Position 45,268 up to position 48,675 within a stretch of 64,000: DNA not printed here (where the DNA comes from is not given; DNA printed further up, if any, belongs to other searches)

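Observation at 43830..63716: About 20 kb of back-to-back giant lipoproteins: three surface proteases of three catalytic classes fused to an Opp importer locus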

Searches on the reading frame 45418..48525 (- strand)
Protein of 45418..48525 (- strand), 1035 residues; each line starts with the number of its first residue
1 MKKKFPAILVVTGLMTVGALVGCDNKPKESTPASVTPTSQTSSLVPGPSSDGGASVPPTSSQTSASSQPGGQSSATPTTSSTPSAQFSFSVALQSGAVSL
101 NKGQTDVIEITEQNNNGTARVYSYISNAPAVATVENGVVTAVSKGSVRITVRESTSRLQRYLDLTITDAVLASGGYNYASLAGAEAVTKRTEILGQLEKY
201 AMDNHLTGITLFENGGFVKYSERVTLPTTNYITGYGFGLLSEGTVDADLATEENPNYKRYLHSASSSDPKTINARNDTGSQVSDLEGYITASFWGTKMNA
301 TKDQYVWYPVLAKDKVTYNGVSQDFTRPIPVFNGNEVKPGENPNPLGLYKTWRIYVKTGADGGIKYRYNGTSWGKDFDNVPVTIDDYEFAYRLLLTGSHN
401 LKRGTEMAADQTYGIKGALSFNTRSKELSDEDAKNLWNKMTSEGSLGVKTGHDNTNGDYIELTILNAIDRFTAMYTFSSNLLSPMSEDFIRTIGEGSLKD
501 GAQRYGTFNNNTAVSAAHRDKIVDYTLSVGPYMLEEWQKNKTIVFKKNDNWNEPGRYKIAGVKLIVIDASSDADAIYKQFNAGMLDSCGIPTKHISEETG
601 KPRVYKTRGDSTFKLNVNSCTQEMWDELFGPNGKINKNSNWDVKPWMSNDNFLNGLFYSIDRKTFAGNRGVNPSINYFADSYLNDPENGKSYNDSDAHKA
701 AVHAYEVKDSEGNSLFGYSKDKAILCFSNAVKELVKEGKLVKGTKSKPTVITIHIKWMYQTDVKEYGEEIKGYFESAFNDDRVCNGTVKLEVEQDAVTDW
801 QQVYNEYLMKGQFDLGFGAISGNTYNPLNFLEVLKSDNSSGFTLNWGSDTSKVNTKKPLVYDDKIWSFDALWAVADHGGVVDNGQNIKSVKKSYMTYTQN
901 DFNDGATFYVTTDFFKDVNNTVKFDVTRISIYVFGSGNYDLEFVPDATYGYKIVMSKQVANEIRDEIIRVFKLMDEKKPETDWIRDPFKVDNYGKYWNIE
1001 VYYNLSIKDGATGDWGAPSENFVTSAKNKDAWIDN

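Call 4: search_protein_families(library=pfam, proteins=[window:45418-48525:-], max_evalue=0.01)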
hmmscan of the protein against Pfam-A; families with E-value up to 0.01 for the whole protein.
window:45418-48525:- (1035 aa): 3 families
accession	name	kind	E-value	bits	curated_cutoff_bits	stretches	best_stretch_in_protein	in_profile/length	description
PF00496.27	SBP_bac_5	-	2.2e-16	60.4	32.4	1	379-839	32-365/368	Bacterial extracellular solute-binding proteins, family 5 Middle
PF02368.24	Big_2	-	0.0017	18.7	22.8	1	90-151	4-66/79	Bacterial Ig-like domain (group 2)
PF21461.3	HL_N-beta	-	0.0023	18.1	27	1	122-154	14-46/57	Hyaluronate lyase, N-terminal beta-sheet domain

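Call 5: search_protein_families(library=ncbifam, proteins=[window:45418-48525:-], max_evalue=0.01)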
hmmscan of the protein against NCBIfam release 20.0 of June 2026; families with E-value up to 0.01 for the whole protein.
window:45418-48525:- (1035 aa): 0 families

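Call 8: find_encoding_contigs(protein=window:45418-48525:-, flank=10000, max_places=6)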
Protein window:45418-48525:- (1035 aa): 4 contigs read that carry it; 3 places shown.
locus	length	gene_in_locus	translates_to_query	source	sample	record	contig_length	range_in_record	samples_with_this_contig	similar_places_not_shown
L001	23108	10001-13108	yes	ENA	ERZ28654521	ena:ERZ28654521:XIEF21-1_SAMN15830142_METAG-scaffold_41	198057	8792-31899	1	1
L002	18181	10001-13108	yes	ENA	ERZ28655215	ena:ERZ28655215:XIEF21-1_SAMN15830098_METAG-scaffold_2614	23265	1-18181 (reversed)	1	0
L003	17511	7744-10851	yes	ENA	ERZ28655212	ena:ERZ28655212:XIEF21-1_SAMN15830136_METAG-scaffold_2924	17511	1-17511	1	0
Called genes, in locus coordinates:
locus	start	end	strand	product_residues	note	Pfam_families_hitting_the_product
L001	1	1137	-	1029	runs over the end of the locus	-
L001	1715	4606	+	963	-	PF05649:Peptidase_M13_N (weak), PF01431:Peptidase_M13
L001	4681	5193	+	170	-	PF13302:Acetyltransf_3, PF00583:Acetyltransf_1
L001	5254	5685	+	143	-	PF13038:DUF3899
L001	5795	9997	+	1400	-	PF00082:Peptidase_S8, PF02225:PA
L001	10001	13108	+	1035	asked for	PF00496:SBP_bac_5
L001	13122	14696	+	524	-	-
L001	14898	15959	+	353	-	PF00528:BPD_transp_1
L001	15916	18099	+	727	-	PF12911:OppC_N (weak), PF00528:BPD_transp_1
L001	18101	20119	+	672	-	PF00005:ABC_tran, PF13304:AAA_21, PF08352:oligo_HPY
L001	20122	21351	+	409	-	PF00005:ABC_tran, PF08352:oligo_HPY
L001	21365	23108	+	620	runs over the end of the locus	PF00135:COesterase, PF20434:BD-FAE (weak), PF07859:Abhydrolase_3 (faint)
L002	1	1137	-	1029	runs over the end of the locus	-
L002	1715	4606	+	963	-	PF05649:Peptidase_M13_N (weak), PF01431:Peptidase_M13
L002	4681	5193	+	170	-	PF13302:Acetyltransf_3, PF00583:Acetyltransf_1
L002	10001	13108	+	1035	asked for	PF00496:SBP_bac_5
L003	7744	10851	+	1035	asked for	PF00496:SBP_bac_5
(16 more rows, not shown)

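Call 9: find_homologous_proteins(query=window:45418-48525:-, max_evalue=0.00001)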
Query window:45418-48525:- (1035 aa): 382 proteins with E <= 0.00001 among 8000 candidates; the best 120 are listed.
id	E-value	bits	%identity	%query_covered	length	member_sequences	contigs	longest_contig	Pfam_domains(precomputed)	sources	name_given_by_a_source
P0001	0.0e+0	2325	98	100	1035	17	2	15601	PF00496.28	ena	-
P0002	0.0e+0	1886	80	100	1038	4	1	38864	PF00496.28,PF02368.25,PF26918.1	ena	-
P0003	0.0e+0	1760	75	100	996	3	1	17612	PF00496.28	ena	-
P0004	0.0e+0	1759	75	100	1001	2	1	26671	PF00496.28,PF02368.25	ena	-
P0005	0.0e+0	1757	76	100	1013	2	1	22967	PF00496.28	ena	-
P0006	0.0e+0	1754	84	86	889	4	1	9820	PF00496.28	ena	-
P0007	0.0e+0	1744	74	100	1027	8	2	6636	PF00496.28,PF02368.25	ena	-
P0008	0.0e+0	1691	72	100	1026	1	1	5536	PF00496.28,PF02368.25,PF26918.1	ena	-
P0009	0.0e+0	1590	73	92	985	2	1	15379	PF00496.28,PF02368.25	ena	-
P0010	0.0e+0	1529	76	85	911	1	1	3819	PF00496.28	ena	-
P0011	0.0e+0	1524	66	100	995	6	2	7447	PF00496.28,PF02368.25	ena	-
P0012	0.0e+0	1502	65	100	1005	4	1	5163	PF00496.28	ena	-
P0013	0.0e+0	1496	68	94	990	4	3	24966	PF00496.28,PF22359.3,PF02368.25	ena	-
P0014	0.0e+0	1486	68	92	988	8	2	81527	PF00496.28,PF02368.25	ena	-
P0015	0.0e+0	1472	65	100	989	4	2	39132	PF00496.28,PF02368.25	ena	-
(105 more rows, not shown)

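Call 11: find_related_loci(query=A1, collection=genome_contigs, flank=10000)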
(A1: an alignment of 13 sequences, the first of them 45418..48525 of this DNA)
Query A1 (1035 aa) in genome_contigs; peptide patterns used: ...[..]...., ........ (x = any residue, [..] = any of these).
92 stretches matched a pattern; 43 encode a relative of the query (tblastn E <= 1e-3); 41 distinct loci.
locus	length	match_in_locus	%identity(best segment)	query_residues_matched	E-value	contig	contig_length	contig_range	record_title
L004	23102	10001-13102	98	1-1035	0e+0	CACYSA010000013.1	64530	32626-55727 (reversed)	MAG: uncultured Erysipelotrichaceae bacterium isolate RUG12224 genome assembly, contig: RUG12224_asm_13, whole genome sh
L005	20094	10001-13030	67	1-1034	0e+0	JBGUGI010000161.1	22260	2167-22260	MAG: Bacilli bacterium isolate ruminal_MAG_378 ruminal_MAG_378_contig_0161, whole genome shotgun sequence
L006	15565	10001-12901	62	77-1034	0e+0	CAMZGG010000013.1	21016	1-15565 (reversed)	MAG TPA_asm: uncultured Bacillales bacterium isolate SRR10912533_bin.71_metaWRAP_v1.3_MAG genome assembly, contig: ERZ14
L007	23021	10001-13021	58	1-1034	0e+0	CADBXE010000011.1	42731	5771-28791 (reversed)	MAG: uncultured Erysipelotrichaceae bacterium isolate RUG14382 genome assembly, contig: RUG14382_asm_11, whole genome sh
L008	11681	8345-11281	57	70-1034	0e+0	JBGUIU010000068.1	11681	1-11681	MAG: Paludibacteraceae bacterium isolate ruminal_MAG_32 ruminal_MAG_32_contig_0068, whole genome shotgun sequence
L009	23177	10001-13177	56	1-1030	0e+0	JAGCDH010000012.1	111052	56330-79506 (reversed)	MAG: Bacilli bacterium isolate RGIG9687 Yak_Omasum-2__c332375, whole genome shotgun sequence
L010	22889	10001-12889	58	87-1034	0e+0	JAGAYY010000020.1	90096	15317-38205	MAG: Bacilli bacterium isolate RGIG8901 Water_deer_Omasum.Co__c152169, whole genome shotgun sequence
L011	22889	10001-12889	58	87-1034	0e+0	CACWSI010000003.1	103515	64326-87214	MAG: uncultured Erysipelotrichaceae bacterium isolate RUG10878 genome assembly, contig: RUG10878_asm_3, whole genome sho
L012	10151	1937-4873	56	70-1034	0e+0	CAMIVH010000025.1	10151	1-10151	MAG: uncultured Bacillales bacterium isolate SRR12081303_bin.29_metaWRAP_v1.3_MAG genome assembly, contig: ERZ12289767.1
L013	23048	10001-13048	73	1-1034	0e+0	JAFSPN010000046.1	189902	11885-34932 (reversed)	MAG: Bacilli bacterium isolate RGIG3356 Goat_Reticulum-6__c379228, whole genome shotgun sequence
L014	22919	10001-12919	60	70-1032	0e+0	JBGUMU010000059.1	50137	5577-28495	MAG: Bacilli bacterium isolate ruminal_MAG_226 ruminal_MAG_226_contig_0059, whole genome shotgun sequence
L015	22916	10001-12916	56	71-1031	0e+0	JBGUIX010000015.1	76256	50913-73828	MAG: Bacilli bacterium isolate ruminal_MAG_317 ruminal_MAG_317_contig_0015, whole genome shotgun sequence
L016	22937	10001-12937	57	71-1034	0e+0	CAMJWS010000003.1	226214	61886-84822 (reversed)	MAG: uncultured Bacillales bacterium isolate SRR12081298_bin.12_metaWRAP_v1.3_MAG genome assembly, contig: ERZ12289774.2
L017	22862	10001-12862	57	70-1031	0e+0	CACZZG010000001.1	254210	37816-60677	MAG: uncultured Erysipelotrichaceae bacterium isolate RUG13091 genome assembly, contig: RUG13091_asm_1, whole genome sho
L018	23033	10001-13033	68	1-1034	0e+0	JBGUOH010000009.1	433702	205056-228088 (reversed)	MAG: Bacilli bacterium isolate ruminal_MAG_191 ruminal_MAG_191_contig_0009, whole genome shotgun sequence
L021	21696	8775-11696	67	71-1035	0e+0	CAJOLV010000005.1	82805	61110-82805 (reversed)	uncultured Bacilli bacterium isolate Reindeer_2_mag_128 genome assembly, contig: scaffold_389, whole genome shotgun sequ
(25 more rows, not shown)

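Call 53: search_solved_structures(query=window:45418-48525:-, max_evalue=0.01)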
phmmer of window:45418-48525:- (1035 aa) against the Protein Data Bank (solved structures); distinct sequences matched with E-value up to 0.01: 0.

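Call 55: search_solved_structures(query=A1, max_evalue=0.01)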
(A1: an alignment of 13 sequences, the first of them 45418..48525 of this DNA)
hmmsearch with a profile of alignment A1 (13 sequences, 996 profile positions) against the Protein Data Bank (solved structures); distinct sequences matched with E-value up to 0.01: 4.
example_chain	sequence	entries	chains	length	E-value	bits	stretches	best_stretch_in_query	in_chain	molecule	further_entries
8ay0_A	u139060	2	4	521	2.5e-06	28.8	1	483-579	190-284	Dipeptide-binding protein DppE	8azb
7quz_AAA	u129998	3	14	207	0.00035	21.7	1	52-130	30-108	Beta-1,3-glucanase bglH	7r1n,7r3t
9cuy_c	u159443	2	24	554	0.0066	17.5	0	52-132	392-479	Short tail fiber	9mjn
7kz8_A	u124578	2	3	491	0.0068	17.5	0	474-566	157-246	Peptide/nickel transport system substrate-binding protein AapF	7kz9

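Call 73: predict_structure(alignment_id=A3)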
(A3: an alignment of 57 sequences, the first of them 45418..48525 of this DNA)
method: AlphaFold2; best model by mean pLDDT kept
length: 1035 residues; sequences in the alignment: 57
mean_pLDDT: 83.9   pTM: 0.78
mean pLDDT of the five models: 83.9, 83.6, 81.8, 80.6, 79.3
residues with pLDDT >= 90: 502; 70-90: 426; 50-70: 24; < 50: 83
segments of 3 or more residues with pLDDT < 50: 1-83
pLDDT, mean of each block of 10 residues (from residue 1): 29 27 29 27 26 27 30 31 62 80 90 77 94 93 93 89 90 84 73 91 84 90 94 89 95 95 91 89 91 91 90 92 91 87 82 90 86 93 96 94 87 82 85 90 89 94 85 85 96 94 94 88 95 95 94 88 90 88 94 87 90 90 88 84 92 95 87 88 85 91 89 92 89 91 94 92 89 97 92 89 85 88 68 77 77 86 93 86 89 92 95 87 89 80 89 93 89 86 91 92 85 78 88 75
secondary structure, 60 per line:
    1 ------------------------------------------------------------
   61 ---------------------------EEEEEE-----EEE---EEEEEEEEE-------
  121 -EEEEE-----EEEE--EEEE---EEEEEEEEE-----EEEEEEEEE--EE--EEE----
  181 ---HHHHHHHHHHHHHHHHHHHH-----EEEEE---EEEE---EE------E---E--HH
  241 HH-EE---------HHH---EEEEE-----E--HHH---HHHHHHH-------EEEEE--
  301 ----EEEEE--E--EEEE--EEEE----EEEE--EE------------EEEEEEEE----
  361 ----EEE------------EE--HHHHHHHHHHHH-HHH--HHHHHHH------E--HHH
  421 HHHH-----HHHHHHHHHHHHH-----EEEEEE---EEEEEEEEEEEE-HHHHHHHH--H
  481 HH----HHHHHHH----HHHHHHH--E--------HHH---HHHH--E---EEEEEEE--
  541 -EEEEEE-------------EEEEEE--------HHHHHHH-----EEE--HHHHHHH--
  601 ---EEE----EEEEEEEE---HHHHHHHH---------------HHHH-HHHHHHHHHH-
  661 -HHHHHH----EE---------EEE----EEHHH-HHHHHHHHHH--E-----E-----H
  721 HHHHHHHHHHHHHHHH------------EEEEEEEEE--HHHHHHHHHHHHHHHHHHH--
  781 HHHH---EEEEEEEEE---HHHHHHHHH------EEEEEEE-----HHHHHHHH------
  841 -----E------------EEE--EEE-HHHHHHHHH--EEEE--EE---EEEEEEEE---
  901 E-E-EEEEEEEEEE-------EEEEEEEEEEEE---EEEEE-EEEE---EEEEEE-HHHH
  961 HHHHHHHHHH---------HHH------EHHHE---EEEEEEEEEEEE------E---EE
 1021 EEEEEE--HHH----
elements in order (helices of 4 or more, strands of 3 or more residues): E88-93 E99-101 E105-113 E122-126 E132-135 E138-141 E145-153 E159-167 E174-176 H184-203 E209-213 E217-220 H239-242 E261-265 H280-286 E294-298 E305-309 E315-318 E321-324 E329-332 E349-356 E365-367 H384-395 H402-408 H418-424 H430-442 E448-453 E457-468 H470-477 H487-493 H498-504 H522-525 E532-538 E542-547 E561-566 H575-581 E587-589 H592-598 E604-606 E611-618 H622-629 H645-648 H650-659 H662-667 E683-685 H696-705 H720-736 E749-757 H760-778 H781-784 E788-796 H800-808 E815-821 H827-834 E859-861 E864-866 H868-876 E879-882 E890-897 E905-914 E922-933 E937-941 E943-946 E950-955 H957-970 E997-1008 E1019-1026

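Call 75: fold_search(model_id=the predicted structure, library=pdb)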
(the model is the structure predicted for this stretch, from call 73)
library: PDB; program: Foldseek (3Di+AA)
matches with E <= 10: 1124; with E <= 0.001: 102
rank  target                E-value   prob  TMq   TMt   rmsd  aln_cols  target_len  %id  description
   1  8qlh                  4.6e-18  1.00  0.22  0.35  30.4       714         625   14  Crystal structure of the pneumococcal Substrate-binding protein AliC as a domain-swapped dimer (released 2024-05-22)
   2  8qlc                  2.0e-16  1.00  0.35  0.56   7.1       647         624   15  Crystal structure of the pneumococcal Substrate-binding protein AliD in open conformation (released 2024-05-22)
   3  8qlj_A                2.6e-16  1.00  0.35  0.55   6.9       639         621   16  Crystal structure of the pneumococcal Substrate-binding protein AliB in complex with an unknown peptide (released 2024-05-22)
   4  5kzt_B                1.4e-15  1.00  0.32  0.58   7.6       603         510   14  Listeria monocytogenes OppA bound to peptide (released 2016-08-10)
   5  6npo_A                1.5e-15  1.00  0.32  0.59   7.1       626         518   15  Crystal structure of oligopeptide ABC transporter from Bacillus anthracis str. Ames (substrate-binding domain) (released 2019-02-06)
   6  5kzt_A                2.7e-15  1.00  0.32  0.59   7.5       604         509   14  Listeria monocytogenes OppA bound to peptide (released 2016-08-10)
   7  6dqq_A                5.0e-15  1.00  0.33  0.58   8.0       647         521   14  Crystal structure of Haemophilus influenzae OppA complex with endogenous peptide (released 2018-11-28)
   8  6dtg_A                7.6e-15  1.00  0.32  0.58   7.1       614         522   14  Crystal structure of Haemophilus influenzae OppA complex with YLGANGRGGGS (released 2018-11-28)
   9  8a42_A                1.3e-14  1.00  0.35  0.55   6.5       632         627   14  Crystal structure of the pneumococcal Substrate-binding protein AmiA in complex with an unknown peptide (released 2023-12-20)
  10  8are_A                1.3e-14  1.00  0.34  0.61  10.5       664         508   14  Crystal structure of the peptide binding protein, OppA, from Bacillus subtilis in complex with a PhrE-derived pentapep (released 2023-02-22)
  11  9a37_MODEL_1_A        1.3e-14  1.00  0.32  0.56   7.0       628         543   14  Model of E. coli OppA by in-cell photo-crosslinking MS and deep learning (released 2023-02-24)
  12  8azb                  1.4e-14  1.00  0.35  0.69  11.2       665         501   13  Crystal Structure of the peptide binding protein DppE from Bacillus subtilis in the unliganded state (released 2023-02-22)
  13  6dtf_A                1.8e-14  1.00  0.31  0.57   7.4       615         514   14  Crystal structure of Haemophilus influenzae OppA complex with KKK (released 2018-11-28)
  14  6dth_A                2.1e-14  1.00  0.33  0.60  10.9       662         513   14  Crystal structure of Haemophilus influenzae OppA complex with RPPGFSPFR (released 2018-11-28)
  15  6dqr_A                2.7e-14  1.00  0.31  0.56   7.5       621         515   14  Crystal structure of Haemophilus influenzae OppA complex with MGG (released 2018-11-28)
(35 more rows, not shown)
